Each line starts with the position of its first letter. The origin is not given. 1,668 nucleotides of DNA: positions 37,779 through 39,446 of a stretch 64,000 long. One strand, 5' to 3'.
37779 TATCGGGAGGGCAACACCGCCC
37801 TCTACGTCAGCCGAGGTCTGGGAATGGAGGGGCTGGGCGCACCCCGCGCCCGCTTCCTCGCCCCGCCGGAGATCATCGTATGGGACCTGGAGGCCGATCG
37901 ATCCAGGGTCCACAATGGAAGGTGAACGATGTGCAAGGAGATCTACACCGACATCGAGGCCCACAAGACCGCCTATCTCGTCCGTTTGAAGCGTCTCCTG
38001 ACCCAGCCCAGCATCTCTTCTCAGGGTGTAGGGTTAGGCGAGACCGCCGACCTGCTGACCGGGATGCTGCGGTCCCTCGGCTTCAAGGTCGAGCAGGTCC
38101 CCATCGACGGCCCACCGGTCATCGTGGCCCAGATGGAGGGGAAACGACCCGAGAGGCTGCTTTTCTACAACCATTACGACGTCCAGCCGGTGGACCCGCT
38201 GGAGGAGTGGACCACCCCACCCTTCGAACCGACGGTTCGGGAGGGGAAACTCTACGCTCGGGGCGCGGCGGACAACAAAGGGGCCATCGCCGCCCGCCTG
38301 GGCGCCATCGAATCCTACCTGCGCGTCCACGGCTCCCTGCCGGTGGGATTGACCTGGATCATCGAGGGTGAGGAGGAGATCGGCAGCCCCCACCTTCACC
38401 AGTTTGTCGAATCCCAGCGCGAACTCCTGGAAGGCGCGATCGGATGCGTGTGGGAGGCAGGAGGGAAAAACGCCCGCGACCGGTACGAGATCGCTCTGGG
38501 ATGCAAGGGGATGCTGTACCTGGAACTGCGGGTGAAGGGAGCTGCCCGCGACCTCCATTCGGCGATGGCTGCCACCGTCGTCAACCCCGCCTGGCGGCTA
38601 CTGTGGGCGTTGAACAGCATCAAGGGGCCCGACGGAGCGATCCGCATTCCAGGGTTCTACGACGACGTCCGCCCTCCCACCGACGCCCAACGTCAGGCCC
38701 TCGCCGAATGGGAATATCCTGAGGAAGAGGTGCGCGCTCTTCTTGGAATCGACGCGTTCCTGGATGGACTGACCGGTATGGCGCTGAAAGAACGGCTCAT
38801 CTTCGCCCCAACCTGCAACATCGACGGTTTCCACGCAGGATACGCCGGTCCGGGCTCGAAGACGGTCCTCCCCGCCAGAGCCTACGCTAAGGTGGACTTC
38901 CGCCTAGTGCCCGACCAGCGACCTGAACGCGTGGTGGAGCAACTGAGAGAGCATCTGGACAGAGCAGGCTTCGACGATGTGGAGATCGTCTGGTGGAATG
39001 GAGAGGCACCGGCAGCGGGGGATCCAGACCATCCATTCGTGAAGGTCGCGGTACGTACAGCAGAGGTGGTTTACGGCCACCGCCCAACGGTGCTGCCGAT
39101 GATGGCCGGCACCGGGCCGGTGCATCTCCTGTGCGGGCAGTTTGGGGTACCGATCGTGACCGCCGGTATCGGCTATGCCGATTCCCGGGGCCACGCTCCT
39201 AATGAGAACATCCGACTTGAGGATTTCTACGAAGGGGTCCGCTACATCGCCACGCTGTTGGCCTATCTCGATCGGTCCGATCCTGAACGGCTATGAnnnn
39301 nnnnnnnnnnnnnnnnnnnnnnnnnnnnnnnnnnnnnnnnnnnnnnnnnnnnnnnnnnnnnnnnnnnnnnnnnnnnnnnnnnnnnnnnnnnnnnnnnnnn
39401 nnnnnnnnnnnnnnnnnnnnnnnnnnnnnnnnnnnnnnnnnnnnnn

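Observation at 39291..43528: Possible peptide-signalling cassette: MalT-like STAND/TPR regulator with SARP output, followed by an exported three-repeat propeptide gene and two small ORFs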

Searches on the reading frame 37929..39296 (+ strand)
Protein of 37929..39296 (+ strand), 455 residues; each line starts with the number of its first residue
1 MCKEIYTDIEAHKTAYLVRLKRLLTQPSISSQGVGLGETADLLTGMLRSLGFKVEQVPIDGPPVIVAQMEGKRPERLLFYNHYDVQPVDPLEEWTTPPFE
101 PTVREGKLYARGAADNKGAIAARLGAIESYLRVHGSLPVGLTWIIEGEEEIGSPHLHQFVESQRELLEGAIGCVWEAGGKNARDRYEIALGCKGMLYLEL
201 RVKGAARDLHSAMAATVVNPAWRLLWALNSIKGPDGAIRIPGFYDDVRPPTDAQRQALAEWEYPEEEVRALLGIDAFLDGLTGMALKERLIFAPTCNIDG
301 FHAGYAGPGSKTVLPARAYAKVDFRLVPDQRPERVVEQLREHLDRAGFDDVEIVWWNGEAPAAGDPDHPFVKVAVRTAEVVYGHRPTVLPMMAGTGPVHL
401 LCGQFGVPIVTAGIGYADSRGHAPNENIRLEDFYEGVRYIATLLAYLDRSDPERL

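Call 58: search_protein_families(library=pfam, proteins=[window:37929-39296:+], max_evalue=1)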
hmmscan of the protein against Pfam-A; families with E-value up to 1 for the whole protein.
window:37929-39296:+ (455 aa): 3 families
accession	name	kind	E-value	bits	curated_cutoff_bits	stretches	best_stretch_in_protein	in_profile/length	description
PF01546.33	Peptidase_M20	-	2.6e-33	116.1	24.6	1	78-444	1-204/206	Peptidase family M20/M25/M40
PF07687.19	M20_dimer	-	1.3e-12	48.1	21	1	193-347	4-103/107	Peptidase dimerisation domain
PF21982.2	RecX_HTH1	-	0.051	14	26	0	255-270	20-35/40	RecX, first three-helix domain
